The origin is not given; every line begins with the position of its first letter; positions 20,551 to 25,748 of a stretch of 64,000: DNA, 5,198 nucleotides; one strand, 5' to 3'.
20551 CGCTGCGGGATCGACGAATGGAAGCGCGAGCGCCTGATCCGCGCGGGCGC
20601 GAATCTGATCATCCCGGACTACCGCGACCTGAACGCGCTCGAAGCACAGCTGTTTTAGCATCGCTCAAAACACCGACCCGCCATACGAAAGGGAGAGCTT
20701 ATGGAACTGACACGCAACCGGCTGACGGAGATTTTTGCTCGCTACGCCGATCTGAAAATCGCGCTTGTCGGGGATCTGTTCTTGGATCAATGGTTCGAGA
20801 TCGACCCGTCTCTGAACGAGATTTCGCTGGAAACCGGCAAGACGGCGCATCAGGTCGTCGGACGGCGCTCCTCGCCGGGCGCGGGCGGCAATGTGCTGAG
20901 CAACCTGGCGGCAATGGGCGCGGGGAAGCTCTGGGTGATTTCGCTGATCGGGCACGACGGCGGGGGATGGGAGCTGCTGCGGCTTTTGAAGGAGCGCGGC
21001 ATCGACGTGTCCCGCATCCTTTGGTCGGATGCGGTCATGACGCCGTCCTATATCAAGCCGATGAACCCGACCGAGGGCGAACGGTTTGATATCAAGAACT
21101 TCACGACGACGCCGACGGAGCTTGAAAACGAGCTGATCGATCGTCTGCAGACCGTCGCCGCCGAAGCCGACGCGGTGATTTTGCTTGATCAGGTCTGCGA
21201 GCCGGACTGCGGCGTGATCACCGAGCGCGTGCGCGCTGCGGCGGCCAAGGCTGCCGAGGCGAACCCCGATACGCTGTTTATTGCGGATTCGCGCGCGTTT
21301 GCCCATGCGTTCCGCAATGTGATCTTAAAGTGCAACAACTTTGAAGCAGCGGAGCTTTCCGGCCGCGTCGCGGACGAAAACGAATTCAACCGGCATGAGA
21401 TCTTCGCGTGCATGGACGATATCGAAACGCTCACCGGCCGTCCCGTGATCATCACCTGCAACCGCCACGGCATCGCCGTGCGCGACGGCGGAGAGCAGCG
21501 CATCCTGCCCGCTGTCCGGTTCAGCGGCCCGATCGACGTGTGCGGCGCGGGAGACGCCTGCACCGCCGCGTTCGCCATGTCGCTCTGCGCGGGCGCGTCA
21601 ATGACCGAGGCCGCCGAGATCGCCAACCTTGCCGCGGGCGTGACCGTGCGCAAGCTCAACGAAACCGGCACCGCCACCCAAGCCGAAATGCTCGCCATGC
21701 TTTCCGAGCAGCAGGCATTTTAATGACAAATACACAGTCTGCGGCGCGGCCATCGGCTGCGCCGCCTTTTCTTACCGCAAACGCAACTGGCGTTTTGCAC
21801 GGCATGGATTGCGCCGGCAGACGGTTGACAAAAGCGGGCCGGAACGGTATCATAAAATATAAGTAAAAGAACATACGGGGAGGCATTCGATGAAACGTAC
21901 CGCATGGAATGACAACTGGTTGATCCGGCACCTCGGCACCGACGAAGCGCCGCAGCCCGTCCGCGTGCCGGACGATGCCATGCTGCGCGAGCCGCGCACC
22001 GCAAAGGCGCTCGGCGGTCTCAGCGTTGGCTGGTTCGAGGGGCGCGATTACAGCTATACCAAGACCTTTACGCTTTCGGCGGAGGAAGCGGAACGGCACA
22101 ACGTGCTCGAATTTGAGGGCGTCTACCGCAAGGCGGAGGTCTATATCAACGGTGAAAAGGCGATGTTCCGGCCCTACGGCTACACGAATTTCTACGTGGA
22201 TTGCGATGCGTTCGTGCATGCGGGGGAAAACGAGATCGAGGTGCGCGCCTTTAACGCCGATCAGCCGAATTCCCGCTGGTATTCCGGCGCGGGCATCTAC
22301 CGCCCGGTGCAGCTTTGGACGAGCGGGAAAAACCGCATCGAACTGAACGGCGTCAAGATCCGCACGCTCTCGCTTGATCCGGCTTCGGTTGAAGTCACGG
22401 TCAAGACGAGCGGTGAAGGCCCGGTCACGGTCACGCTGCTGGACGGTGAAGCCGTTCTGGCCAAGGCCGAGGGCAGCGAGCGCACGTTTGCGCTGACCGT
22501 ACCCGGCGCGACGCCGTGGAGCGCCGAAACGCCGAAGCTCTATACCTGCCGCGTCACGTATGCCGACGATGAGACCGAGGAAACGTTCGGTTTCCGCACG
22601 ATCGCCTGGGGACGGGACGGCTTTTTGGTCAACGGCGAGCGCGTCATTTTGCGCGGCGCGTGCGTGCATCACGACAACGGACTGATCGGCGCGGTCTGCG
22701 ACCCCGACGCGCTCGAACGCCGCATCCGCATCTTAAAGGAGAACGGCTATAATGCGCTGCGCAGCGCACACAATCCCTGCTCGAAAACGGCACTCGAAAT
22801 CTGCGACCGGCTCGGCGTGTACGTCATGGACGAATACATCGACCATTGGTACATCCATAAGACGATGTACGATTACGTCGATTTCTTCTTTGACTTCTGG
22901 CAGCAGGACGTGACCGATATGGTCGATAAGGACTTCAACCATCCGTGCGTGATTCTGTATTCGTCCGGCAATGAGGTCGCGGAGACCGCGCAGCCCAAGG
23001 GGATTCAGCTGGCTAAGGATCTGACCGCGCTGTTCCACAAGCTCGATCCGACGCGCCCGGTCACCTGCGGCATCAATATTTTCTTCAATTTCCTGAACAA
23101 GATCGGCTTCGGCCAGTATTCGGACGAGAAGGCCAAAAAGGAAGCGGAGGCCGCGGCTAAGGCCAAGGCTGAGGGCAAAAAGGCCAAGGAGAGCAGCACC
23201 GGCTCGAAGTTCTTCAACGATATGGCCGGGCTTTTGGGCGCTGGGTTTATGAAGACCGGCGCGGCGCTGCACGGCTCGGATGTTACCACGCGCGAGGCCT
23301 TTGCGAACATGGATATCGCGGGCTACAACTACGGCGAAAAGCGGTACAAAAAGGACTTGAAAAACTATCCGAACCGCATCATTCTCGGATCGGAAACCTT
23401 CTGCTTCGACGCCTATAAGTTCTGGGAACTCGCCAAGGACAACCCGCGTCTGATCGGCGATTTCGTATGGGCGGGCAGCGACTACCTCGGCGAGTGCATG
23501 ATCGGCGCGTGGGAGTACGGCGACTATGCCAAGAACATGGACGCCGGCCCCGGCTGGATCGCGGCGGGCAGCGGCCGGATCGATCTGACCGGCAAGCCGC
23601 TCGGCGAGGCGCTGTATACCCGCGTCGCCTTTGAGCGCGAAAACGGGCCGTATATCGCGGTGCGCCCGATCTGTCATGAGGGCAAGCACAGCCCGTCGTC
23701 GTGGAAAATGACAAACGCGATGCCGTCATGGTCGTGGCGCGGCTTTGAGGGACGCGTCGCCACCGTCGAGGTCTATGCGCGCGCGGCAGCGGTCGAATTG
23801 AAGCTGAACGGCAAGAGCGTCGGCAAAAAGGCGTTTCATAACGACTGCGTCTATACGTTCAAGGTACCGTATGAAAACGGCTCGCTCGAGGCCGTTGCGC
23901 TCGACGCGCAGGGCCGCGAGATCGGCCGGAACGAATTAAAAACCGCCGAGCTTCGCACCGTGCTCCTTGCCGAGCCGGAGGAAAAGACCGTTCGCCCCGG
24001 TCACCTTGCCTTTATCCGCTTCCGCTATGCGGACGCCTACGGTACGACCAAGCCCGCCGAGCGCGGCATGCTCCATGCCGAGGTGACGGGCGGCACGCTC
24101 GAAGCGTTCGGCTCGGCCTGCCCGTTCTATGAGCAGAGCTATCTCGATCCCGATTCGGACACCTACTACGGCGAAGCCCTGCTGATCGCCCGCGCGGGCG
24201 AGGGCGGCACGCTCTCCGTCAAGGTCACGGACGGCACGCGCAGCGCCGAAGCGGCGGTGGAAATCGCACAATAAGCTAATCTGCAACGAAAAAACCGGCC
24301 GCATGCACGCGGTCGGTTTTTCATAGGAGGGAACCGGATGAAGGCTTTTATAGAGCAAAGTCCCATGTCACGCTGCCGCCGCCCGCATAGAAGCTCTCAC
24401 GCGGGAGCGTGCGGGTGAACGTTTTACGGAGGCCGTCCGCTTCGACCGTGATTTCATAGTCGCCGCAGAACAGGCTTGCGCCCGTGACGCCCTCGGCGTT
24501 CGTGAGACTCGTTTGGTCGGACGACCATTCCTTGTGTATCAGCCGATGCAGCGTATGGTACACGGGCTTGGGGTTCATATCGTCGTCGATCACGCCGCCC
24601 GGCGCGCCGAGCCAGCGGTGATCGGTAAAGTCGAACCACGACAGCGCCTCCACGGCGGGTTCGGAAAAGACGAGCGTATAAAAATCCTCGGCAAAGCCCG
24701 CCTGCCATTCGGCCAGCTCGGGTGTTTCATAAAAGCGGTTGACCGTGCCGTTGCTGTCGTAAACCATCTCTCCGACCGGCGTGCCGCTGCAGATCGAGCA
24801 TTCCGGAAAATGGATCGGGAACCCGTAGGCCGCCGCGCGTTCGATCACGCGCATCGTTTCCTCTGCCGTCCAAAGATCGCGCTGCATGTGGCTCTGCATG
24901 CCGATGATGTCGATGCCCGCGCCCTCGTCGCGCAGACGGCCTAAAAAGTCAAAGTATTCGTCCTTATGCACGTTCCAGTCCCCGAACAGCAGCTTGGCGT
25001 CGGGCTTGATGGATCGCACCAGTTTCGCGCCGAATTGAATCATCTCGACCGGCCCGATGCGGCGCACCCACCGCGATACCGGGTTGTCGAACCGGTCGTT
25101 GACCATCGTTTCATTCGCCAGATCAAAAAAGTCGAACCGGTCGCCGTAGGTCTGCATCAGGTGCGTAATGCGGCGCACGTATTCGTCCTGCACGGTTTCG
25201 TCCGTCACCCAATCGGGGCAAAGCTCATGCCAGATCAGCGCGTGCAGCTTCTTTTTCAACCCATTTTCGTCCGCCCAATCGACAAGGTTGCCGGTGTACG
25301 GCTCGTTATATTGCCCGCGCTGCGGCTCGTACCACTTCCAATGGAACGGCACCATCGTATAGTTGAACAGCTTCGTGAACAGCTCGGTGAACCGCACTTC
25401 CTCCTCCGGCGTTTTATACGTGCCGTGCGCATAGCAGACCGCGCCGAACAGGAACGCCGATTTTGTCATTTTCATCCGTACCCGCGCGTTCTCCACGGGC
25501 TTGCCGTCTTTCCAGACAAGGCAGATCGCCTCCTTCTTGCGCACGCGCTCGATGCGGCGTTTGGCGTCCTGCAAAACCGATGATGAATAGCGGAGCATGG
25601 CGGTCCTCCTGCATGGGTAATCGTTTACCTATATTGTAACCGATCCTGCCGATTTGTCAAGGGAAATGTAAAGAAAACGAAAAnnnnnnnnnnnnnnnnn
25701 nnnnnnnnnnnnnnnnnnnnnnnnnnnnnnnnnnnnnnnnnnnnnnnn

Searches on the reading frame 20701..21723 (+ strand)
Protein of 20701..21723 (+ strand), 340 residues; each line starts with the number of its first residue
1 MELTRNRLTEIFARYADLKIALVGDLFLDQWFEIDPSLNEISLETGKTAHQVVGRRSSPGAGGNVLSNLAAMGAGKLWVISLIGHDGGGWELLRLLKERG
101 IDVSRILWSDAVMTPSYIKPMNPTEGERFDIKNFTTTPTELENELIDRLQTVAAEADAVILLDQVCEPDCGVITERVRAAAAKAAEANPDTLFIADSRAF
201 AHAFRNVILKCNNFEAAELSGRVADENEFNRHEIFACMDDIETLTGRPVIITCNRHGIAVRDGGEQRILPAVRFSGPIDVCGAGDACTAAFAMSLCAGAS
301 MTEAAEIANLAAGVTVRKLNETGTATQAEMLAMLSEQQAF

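Call 16: search_protein_families(library=pfam, proteins=[window:20701-21723:+])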
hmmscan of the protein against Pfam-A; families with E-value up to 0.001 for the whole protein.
window:20701-21723:+ (340 aa): 1 family
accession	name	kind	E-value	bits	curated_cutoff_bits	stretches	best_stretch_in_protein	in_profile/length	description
PF00294.29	PfkB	-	1.7e-25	90.4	25.8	1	42-320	20-294/302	pfkB family carbohydrate kinase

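Call 66: search_protein_families(library=ncbifam, proteins=[window:20701-21723:+], max_evalue=1e-15)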
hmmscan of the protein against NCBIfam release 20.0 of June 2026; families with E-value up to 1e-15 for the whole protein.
window:20701-21723:+ (340 aa): 3 families
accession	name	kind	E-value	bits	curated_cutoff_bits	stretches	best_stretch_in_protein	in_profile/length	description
TIGR02198.1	rfaE_dom_I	equivalog_domain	1.9e-38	132.4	345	1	13-331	3-311/315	D-glycero-beta-D-manno-heptose-7-phosphate kinase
NF008454.0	PRK11316.1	equivalog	6.1e-23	81.2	521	1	12-338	5-316/475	bifunctional D-glycero-beta-D-manno-heptose-7-phosphate kinase/D-glycero-beta-D-manno-heptose 1-phosphate adenylyltransferase HldE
TIGR02152.1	D_ribokin_bact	equivalog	3.1e-17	62.8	299.65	1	45-319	21-284/298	ribokinase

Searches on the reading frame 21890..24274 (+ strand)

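Call 14: search_protein_families(library=pfam, proteins=[window:21890-24274:+])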
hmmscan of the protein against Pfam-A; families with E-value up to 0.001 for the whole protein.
window:21890-24274:+ (794 aa): 6 families
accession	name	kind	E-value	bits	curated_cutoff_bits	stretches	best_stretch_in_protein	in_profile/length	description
PF02836.23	Glyco_hydro_2_C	-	1e-25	90.9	21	1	244-427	7-194/302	Glycosyl hydrolases family 2, TIM barrel domain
PF16355.11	DUF4982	-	3.2e-16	59.4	23.9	1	621-678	1-60/61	Domain of unknown function (DUF4982)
PF02837.24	Glyco_hydro_2_N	-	3.6e-16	60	28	1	55-144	68-167/169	Glycosyl hydrolases family 2, sugar binding domain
PF22666.2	Glyco_hydro_2_N2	-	5.9e-10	39.9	27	1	45-123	41-120/167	Glycosyl hydrolase 2 galactose-binding domain-like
PF00703.27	Glyco_hydro_2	-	3.8e-09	37.7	23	1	156-236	23-109/109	Glycosyl hydrolases family 2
PF18565.7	Glyco_hydro2_C5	-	6.2e-08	32.9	32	1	705-781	16-94/103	Glycoside hydrolase family 2 C-terminal domain 5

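Call 66: search_protein_families(library=ncbifam, proteins=[window:21890-24274:+], max_evalue=1e-15)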
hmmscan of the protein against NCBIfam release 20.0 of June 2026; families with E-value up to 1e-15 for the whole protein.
window:21890-24274:+ (794 aa): 10 families
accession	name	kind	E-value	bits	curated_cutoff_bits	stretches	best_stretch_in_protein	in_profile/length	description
NF041463.1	GalB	equivalog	9.4e-102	341.3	900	3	201-535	308-648/869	beta-galactosidase GalB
NF041462.1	GalA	equivalog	4e-90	303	900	2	45-399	82-441/763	beta-galactosidase GalA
NF052611.1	beta_gal_Bga2A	equivalog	1.6e-41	142.2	999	1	55-391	116-480/1007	beta-galactosidase, LacZ type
NF007538.0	PRK10150.1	equivalog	2.7e-37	128.3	544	1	129-400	166-456/607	beta-glucuronidase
NF007666.0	PRK10340.1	equivalog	8e-35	120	1284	1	56-364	113-451/1030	beta-galactosidase subunit alpha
NF007074.0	PRK09525.1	subfamily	2.2e-33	115.1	1221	1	55-391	123-485/1027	beta-galactosidase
NF050095.1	BetGlucuronLacZ4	equivalog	3e-32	111.5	950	1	55-405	63-449/666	beta-glucuronidase LacZ4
NF049891.1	Bet1-4galacdseBT4156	equivalog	4.1e-28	97.7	1700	1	56-363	81-408/946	exo-beta-1,4-galactosidase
NF041100.1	betagal_LacZ_Ttogales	equivalog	9.4e-27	93.1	2000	1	56-366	112-446/1090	beta-galactosidase LacZ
NF049877.1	GlucurArabfur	equivalog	4e-23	81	1800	1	55-390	425-792/1400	beta-d-glucuronidase/beta-L-arabinofuranosidase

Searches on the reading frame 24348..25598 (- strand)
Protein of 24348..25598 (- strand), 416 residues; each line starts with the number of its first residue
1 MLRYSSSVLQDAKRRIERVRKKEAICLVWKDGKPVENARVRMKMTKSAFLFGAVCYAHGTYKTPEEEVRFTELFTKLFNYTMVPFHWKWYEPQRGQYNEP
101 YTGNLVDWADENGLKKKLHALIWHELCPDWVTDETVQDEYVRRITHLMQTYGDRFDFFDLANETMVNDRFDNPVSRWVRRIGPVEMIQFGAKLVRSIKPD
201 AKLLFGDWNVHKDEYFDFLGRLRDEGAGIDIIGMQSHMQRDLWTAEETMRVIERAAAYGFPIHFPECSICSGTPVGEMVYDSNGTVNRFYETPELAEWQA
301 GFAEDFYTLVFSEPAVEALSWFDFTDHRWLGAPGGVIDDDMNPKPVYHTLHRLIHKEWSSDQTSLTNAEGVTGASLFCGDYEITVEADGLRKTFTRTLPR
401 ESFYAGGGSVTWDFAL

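Call 14: search_protein_families(library=pfam, proteins=[window:24348-25598:-])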
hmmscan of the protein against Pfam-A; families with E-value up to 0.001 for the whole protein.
window:24348-25598:- (416 aa): 1 family
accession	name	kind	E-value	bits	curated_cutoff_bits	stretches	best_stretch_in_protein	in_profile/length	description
PF00331.26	Glyco_hydro_10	-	5.7e-30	105.1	22.1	1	46-350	7-308/311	Glycosyl hydrolase family 10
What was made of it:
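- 24348..25598 (-): GH10 glycoside hydrolase gene (regulated target). Pfam PF00331, E=5.7e-30 (call 14).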

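Call 17: search_protein_families(library=ncbifam, proteins=[window:24348-25598:-])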
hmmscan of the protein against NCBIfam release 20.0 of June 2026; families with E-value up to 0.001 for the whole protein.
window:24348-25598:- (416 aa): 1 family
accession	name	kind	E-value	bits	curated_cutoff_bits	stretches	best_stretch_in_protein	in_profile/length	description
NF041944.1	Xylase_Ferestase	equivalog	1.2e-08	33.7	1200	1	90-348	48-332/694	bifunctional endo-1,4-beta-xylanase/feruloyl esterase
